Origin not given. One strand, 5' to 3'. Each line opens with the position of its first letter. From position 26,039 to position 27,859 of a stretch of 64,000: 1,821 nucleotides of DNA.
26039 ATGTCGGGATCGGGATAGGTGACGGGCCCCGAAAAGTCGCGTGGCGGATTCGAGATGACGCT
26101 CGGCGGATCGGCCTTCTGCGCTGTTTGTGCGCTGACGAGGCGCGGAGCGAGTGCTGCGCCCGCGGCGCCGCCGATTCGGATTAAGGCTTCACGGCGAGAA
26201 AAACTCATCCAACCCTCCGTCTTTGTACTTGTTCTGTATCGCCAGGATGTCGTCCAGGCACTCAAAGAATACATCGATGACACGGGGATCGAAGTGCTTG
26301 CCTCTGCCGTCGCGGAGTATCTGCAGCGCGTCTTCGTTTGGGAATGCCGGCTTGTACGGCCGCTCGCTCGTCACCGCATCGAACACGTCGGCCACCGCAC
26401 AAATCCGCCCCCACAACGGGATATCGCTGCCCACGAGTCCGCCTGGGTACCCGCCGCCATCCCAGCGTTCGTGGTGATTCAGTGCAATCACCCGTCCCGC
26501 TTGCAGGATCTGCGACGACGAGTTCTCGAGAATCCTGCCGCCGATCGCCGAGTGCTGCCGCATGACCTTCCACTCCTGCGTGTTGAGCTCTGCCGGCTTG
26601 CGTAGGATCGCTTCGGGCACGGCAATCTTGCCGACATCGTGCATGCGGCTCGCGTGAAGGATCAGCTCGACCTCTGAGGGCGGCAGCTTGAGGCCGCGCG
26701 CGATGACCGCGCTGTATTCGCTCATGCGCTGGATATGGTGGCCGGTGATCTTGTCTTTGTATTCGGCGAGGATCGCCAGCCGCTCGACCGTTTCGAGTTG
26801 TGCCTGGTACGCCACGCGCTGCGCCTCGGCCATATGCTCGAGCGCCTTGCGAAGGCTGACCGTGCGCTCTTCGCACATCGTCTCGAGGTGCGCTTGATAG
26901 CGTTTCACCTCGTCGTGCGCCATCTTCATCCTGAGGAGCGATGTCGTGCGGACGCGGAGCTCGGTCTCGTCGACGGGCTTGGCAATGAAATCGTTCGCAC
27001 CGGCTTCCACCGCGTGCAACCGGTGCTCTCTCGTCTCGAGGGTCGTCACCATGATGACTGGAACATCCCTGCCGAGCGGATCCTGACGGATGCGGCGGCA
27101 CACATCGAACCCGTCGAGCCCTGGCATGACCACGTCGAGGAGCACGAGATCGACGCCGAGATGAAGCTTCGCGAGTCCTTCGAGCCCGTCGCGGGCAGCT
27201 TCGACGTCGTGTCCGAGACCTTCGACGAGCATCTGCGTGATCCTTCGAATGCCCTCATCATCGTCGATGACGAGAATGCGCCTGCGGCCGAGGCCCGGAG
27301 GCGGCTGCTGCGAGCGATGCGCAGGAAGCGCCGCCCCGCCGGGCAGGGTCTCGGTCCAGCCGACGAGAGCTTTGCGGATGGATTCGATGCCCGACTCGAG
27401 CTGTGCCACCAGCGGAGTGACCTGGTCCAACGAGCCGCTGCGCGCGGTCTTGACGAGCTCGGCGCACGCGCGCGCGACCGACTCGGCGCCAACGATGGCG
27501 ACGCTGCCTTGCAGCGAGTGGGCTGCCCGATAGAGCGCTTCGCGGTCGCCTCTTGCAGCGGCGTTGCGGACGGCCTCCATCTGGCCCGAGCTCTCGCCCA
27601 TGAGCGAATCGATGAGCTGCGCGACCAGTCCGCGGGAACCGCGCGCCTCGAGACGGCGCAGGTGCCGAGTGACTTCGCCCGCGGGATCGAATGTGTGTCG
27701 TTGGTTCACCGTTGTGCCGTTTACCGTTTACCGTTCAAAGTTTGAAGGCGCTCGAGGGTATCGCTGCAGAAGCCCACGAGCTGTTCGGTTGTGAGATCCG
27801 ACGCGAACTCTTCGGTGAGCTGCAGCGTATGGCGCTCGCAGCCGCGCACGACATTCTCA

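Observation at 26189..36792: Wsp-like chemosensory operon that starts with a porin and a small PBP-like protein and ends in an Hpt-REC-HD-GYP output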

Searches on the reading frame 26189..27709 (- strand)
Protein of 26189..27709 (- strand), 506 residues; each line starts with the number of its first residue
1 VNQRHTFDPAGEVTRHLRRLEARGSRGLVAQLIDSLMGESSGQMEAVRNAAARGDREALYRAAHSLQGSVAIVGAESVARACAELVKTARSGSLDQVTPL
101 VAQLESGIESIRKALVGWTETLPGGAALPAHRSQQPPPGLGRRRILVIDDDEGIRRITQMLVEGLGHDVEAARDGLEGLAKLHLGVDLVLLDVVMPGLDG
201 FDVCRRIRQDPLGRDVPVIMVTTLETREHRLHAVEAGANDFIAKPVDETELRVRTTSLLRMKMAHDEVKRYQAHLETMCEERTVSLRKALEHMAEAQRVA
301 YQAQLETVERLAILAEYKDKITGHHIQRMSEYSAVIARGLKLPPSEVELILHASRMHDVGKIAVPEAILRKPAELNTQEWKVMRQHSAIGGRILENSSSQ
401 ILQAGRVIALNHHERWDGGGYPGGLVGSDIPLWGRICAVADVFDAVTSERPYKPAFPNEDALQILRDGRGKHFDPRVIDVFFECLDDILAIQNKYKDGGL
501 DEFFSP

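Call 11: search_protein_families(library=pfam, proteins=[window:26189-27709:-], max_evalue=0.01)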
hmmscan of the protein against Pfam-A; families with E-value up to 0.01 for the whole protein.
window:26189-27709:- (506 aa): 4 families
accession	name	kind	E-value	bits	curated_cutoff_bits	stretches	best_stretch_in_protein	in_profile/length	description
PF13487.12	HD_5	-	3.7e-34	118.4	27.2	1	315-477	7-170/170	HD domain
PF00072.30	Response_reg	-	6.8e-27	94.3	30.2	1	145-253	1-108/111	Response regulator receiver domain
PF01966.28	HD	-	2.1e-13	51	22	1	323-445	2-115/116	HD domain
PF01627.28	Hpt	-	5.7e-12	46.1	24.6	1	31-113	1-83/84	Hpt domain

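Call 12: find_homologous_proteins(query=window:26189-27709:-, max_evalue=1e-20)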
Query window:26189-27709:- (506 aa): 4500 proteins with E <= 1e-20 among 8000 candidates; the best 120 are listed.
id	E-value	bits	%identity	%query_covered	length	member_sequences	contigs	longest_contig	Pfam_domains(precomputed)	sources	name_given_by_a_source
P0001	0.0e+0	1125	100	100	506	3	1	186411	PF13487.13,PF01966.29,PF00072.31,PF01627.29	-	-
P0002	0.0e+0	1012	89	100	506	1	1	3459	PF13487.13,PF01966.29,PF00072.31,PF01627.29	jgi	jgi:putative two-component system response regulator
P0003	1.6e-297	1005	89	100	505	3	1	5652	PF13487.13,PF01966.29,PF00072.31,PF01627.29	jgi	jgi:putative two-component system response regulator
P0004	2.1e-295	998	88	100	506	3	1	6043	PF13487.13,PF01966.29,PF00072.31,PF01627.29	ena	-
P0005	1.7e-287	972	87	100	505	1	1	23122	PF13487.13,PF01966.29,PF00072.31,PF01627.29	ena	-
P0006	2.5e-287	972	88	98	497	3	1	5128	PF13487.13,PF01966.29,PF00072.31,PF01627.29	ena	-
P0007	3.2e-287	971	87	100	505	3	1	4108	PF13487.13,PF01966.29,PF00072.31,PF01627.29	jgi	jgi:putative two-component system response regulator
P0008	2.9e-284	961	87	98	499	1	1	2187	PF13487.13,PF01966.29,PF00072.31,PF01627.29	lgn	-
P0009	9.6e-283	956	87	97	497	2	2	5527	PF13487.13,PF01966.29,PF00072.31,PF01627.29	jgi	jgi:putative two-component system response regulator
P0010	1.2e-282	956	86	98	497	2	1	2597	PF13487.13,PF01966.29,PF00072.31,PF01627.29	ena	-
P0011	4.2e-282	954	86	98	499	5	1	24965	PF13487.13,PF01966.29,PF00072.31,PF01627.29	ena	-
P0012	5.6e-282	954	88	97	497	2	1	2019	PF13487.13,PF01966.29,PF00072.31,PF01627.29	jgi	jgi:putative two-component system response regulator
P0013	9.9e-282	953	86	98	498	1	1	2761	PF13487.13,PF01966.29,PF00072.31,PF01627.29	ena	-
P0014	1.5e-281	953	87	98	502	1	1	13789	PF13487.13,PF01966.29,PF00072.31,PF01627.29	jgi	jgi:putative two-component system response regulator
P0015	6.6e-281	950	85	98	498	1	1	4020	PF13487.13,PF01966.29,PF00072.31,PF01627.29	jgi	jgi:putative two-component system response regulator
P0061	4.9e-263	892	86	91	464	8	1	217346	PF13487.13,PF01966.29,PF00072.31,PF01627.29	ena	-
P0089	3.1e-249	846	77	98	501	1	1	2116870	PF13487.13,PF01966.29,PF00072.31,PF01627.29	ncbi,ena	-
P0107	3.0e-240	816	75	98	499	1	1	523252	PF13487.13,PF01966.29,PF00072.31,PF01627.29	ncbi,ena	-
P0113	3.5e-236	803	74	98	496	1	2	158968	PF13487.13,PF01966.29,PF00072.31,PF01627.29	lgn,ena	-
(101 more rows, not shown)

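Call 13: find_encoding_contigs(protein=P0061, flank=10000, max_places=2)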
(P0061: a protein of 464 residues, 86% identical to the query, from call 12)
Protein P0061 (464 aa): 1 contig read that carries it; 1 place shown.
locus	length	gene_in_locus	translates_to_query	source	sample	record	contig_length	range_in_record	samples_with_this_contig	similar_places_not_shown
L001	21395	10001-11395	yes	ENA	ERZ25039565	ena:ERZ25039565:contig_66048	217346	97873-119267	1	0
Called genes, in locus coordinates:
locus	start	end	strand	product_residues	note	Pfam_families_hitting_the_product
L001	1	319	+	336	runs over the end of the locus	PF03150:CCP_MauG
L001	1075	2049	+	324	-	-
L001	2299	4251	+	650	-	PF02743:dCache_1, PF00015:MCPsignal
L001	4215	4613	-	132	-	-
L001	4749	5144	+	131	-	-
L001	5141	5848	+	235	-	-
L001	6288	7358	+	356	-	PF02518:HATPase_c, PF01584:CheW, PF00072:Response_reg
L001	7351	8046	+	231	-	PF00072:Response_reg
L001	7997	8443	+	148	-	PF01339:CheB_methylest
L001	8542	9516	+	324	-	PF01739:CheR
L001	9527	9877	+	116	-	PF13432:TPR_16 (faint), PF07719:TPR_2 (faint), PF13181:TPR_8 (faint), PF13414:TPR_11 (faint)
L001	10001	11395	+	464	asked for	PF01627:Hpt, PF00072:Response_reg, PF13487:HD_5, PF01966:HD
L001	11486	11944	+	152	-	PF08450:SGL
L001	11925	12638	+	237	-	PF08450:SGL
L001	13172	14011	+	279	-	PF07969:Amidohydro_3, PF01979:Amidohydro_1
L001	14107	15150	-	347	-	PF02321:OEP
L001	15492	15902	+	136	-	-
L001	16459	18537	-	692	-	PF00873:ACR_tran, PF03176:MMPL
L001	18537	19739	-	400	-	PF00364:Biotin_lipoyl (faint), PF25917:BSH_RND, PF25919:BSH_CusB, PF25973:BSH_CzcB, PF25989:YknX_C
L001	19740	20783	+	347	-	PF00903:Glyoxalase (faint), PF18029:Glyoxalase_6 (faint)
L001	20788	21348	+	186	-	PF06439:3keto-disac_hyd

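Call 14: find_encoding_contigs(protein=P0089, flank=10000, max_places=2)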
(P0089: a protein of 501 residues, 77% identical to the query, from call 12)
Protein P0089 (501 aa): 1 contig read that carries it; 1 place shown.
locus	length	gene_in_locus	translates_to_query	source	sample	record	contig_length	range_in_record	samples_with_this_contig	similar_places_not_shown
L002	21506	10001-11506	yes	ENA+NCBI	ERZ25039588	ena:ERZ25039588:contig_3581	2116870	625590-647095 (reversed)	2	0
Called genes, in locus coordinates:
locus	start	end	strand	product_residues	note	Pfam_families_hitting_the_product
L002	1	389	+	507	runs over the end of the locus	PF03150:CCP_MauG, PF00034:Cytochrom_C (faint)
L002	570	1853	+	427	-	-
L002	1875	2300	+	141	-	PF12849:PBP_like_2 (weak)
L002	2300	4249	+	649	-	PF02743:dCache_1, PF00015:MCPsignal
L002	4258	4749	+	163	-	PF01584:CheW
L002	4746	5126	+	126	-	-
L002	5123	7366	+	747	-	PF01627:Hpt, PF02518:HATPase_c, PF01584:CheW, PF00072:Response_reg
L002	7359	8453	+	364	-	PF00072:Response_reg, PF01339:CheB_methylest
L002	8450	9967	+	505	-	PF03705:CheR_N, PF01739:CheR, PF13414:TPR_11 (faint), PF07719:TPR_2 (faint), PF07721:TPR_4 (faint), PF13174:TPR_6 (faint), PF14559:TPR_19 (weak), PF13432:TPR_16 (weak), +6 more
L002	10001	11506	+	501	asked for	PF01627:Hpt, PF00072:Response_reg, PF13487:HD_5, PF01966:HD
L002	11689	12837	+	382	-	PF08450:SGL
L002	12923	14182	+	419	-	PF07969:Amidohydro_3, PF01979:Amidohydro_1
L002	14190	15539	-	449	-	PF02321:OEP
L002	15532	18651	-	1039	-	PF00873:ACR_tran, PF03176:MMPL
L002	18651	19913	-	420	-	PF00364:Biotin_lipoyl (faint), PF25917:BSH_RND, PF25973:BSH_CzcB, PF25919:BSH_CusB, PF25989:YknX_C (weak)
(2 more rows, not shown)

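Call 18: find_encoding_contigs(protein=P0001, flank=10000, max_places=3)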
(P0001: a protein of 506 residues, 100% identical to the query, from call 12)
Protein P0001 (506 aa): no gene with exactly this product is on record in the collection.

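Call 19: find_encoding_contigs(protein=P0005, flank=10000, max_places=2)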
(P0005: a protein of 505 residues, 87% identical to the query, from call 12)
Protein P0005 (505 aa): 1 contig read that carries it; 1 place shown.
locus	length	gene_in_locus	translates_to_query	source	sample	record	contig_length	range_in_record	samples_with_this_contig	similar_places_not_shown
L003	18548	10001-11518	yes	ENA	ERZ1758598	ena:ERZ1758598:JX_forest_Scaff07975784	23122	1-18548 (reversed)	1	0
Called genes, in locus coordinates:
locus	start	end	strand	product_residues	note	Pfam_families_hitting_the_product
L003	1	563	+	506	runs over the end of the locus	PF03150:CCP_MauG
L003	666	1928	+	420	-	-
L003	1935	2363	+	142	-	-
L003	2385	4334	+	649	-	PF02743:dCache_1 (weak), PF00015:MCPsignal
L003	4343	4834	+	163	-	PF01584:CheW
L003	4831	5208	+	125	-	-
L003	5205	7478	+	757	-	PF01627:Hpt, PF02518:HATPase_c, PF01584:CheW, PF00072:Response_reg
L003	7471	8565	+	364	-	PF00072:Response_reg, PF01339:CheB_methylest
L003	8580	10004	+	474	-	PF03705:CheR_N (faint), PF01739:CheR, PF00515:TPR_1 (faint), PF13181:TPR_8 (faint), PF07719:TPR_2 (faint), PF13424:TPR_12 (faint), PF13428:TPR_14 (faint), PF13432:TPR_16 (faint), +3 more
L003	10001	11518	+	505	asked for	PF01627:Hpt, PF00072:Response_reg, PF13487:HD_5, PF01966:HD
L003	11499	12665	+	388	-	PF08450:SGL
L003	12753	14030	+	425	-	PF01979:Amidohydro_1, PF07969:Amidohydro_3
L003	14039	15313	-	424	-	PF02321:OEP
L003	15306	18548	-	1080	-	?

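Call 28: find_related_loci(query=A1, collection=genome_contigs, flank=10000)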
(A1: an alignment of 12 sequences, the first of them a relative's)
Query A1 (506 aa) in genome_contigs; peptide patterns used: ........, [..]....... (x = any residue, [..] = any of these).
600 stretches matched a pattern (row limit reached: there are more); 588 encode a relative of the query (tblastn E <= 1e-3); the best 80 are kept; 80 distinct loci.
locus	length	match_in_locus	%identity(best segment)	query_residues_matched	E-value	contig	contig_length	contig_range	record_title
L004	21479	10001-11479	86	3-497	0e+0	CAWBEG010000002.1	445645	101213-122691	MAG: Vicinamibacterales bacterium isolate MFD04850.bin.2.140 genome assembly, contig: contig_1115, whole genome shotgun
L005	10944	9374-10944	70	33-403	6e-115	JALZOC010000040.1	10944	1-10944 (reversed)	MAG: Acidobacteriota bacterium isolate MSU bin101 SD1458_NODE_1098_length_10944_cov_0.854766, whole genome shotgun seque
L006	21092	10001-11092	42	133-498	2e-91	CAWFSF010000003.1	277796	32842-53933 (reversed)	MAG: Nitrospirota bacterium isolate MFD00905.bin.2.216 genome assembly, contig: contig_29257, whole genome shotgun seque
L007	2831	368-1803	41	140-499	4e-87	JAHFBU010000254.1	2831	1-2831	MAG: Syntrophaceae bacterium isolate nzgw205 NODE_157247_length_2832_cov_1.392475, whole genome shotgun sequence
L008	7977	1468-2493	44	144-497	4e-81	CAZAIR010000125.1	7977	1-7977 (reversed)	MAG TPA_asm: uncultured Burkholderiaceae bacterium isolate binchicken_co214_58 genome assembly, contig: NODE_11706_lengt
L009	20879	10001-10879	44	187-499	1e-77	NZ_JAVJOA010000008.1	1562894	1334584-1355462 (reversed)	MAG: Pseudohaliea sp. isolate A1-SPW-12 k141_15433, whole genome shotgun sequence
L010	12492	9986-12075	39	142-496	3e-74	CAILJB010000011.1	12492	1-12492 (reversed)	MAG: uncultured proteobacterium isolate MJ-time_bin-5735 genome assembly, contig: bin-5735:011/135, whole genome shotgun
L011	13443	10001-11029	38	144-500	1e-74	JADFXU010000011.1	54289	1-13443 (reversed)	MAG: Nitrospirae bacterium isolate nDJH15bin8 nDJH15_bin8_NODE_11_length_54289_cov_10.739374, whole genome shotgun seque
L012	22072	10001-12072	42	139-495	6e-72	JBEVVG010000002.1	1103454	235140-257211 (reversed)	MAG: Candidatus Thiodiazotropha sp. isolate AUST1 L219 c_000000000002, whole genome shotgun sequence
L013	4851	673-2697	39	144-481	8e-71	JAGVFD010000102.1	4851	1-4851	MAG: Sideroxydans sp. isolate DeMMO2_34 c_000000053087, whole genome shotgun sequence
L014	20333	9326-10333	35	145-483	2e-69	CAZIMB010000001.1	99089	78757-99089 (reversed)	MAG TPA_asm: uncultured Nitrospirota bacterium isolate binchicken_co40_38 genome assembly, contig: NODE_255_length_99089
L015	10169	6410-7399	39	144-486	3e-69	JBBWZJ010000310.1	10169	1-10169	MAG: Acidobacteriota bacterium isolate Holy_63 scaffold_3272207, whole genome shotgun sequence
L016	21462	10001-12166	40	112-489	9e-69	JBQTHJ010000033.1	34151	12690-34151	MAG: Gemmatimonadaceae bacterium isolate SAR11 c_000000035042, whole genome shotgun sequence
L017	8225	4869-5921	38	142-493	6e-69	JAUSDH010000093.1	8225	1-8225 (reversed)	MAG: Candidatus Brocadiaceae bacterium isolate E14_concoct.bin.99 E14_k141_1223077, whole genome shotgun sequence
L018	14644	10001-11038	36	145-491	1e-68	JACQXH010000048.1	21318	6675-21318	MAG: Nitrospirae bacterium isolate NC_groundwater_1510_Pr4_B-0.1um_44_3 SR1-18-B1_scaffold_42573, whole genome shotgun s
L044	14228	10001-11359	38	142-485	4e-59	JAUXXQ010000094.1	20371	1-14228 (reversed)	MAG: Methylobacter sp. isolate C17_concoct.bin.6 C17_k141_41721, whole genome shotgun sequence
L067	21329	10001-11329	29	30-488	3e-54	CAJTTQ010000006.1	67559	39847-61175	MAG TPA_asm: uncultured Eubacterium sp. isolate MGBC113289 genome assembly, contig: MGBC113289.6, whole genome shotgun s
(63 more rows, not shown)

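Call 39: search_solved_structures(query=window:26189-27709:-, max_evalue=0.00001, show_alignments=3)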
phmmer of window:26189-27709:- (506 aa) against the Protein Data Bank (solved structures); distinct sequences matched with E-value up to 0.00001: 246 (the best 60 are shown).
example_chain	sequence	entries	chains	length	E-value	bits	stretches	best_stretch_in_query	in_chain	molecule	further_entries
4mcw_A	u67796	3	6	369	3.1e-51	178.1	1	302-497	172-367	Metal dependent phosphohydrolase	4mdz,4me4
9g85_A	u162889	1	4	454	9.5e-37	130.3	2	144-274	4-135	Response regulator PleD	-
2wb4_A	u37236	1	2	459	9.6e-37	130.3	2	144-274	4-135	DIGUANYLATE CYCLASE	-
9g86_A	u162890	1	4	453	1.1e-36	130.2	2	144-274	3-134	Response regulator PleD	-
1w25_A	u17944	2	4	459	1.1e-36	130.1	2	144-274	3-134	STALKED-CELL DIFFERENTIATION CONTROLLING PROTEIN | RESPONSE REGULATOR PLED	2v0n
5z7c_A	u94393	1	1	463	1e-35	126.9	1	303-478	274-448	3'3'-cGAMP-specific phosphodiesterase 3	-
4r8z_A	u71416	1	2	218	1.5e-34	123.1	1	301-498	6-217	Cyclic di-GMP phosphodiesterase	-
9dvt_R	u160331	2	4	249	4.3e-23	85.3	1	143-262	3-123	DNA-binding dual master transcriptional regulator RpaA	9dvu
3t6k_A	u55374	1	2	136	5.9e-23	84.8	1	142-260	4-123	Response regulator receiver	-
9rc0_A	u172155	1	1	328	7.3e-21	77.9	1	282-483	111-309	HD domain/sensory box protein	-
9rbz_A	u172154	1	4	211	1.3e-20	77.1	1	293-483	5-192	HD domain/sensory box protein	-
1mvo_A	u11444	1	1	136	1.7e-19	73.4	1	143-262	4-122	PhoP response regulator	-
3nhz_A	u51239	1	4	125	9.5e-18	67.7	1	142-260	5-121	Two component system transcriptional regulator mtrA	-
2zwm_A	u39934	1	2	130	1e-17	67.5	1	143-264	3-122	Transcriptional regulatory protein yycF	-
3f7n_A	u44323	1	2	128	2.1e-17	66.5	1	144-254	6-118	Chemotaxis protein cheY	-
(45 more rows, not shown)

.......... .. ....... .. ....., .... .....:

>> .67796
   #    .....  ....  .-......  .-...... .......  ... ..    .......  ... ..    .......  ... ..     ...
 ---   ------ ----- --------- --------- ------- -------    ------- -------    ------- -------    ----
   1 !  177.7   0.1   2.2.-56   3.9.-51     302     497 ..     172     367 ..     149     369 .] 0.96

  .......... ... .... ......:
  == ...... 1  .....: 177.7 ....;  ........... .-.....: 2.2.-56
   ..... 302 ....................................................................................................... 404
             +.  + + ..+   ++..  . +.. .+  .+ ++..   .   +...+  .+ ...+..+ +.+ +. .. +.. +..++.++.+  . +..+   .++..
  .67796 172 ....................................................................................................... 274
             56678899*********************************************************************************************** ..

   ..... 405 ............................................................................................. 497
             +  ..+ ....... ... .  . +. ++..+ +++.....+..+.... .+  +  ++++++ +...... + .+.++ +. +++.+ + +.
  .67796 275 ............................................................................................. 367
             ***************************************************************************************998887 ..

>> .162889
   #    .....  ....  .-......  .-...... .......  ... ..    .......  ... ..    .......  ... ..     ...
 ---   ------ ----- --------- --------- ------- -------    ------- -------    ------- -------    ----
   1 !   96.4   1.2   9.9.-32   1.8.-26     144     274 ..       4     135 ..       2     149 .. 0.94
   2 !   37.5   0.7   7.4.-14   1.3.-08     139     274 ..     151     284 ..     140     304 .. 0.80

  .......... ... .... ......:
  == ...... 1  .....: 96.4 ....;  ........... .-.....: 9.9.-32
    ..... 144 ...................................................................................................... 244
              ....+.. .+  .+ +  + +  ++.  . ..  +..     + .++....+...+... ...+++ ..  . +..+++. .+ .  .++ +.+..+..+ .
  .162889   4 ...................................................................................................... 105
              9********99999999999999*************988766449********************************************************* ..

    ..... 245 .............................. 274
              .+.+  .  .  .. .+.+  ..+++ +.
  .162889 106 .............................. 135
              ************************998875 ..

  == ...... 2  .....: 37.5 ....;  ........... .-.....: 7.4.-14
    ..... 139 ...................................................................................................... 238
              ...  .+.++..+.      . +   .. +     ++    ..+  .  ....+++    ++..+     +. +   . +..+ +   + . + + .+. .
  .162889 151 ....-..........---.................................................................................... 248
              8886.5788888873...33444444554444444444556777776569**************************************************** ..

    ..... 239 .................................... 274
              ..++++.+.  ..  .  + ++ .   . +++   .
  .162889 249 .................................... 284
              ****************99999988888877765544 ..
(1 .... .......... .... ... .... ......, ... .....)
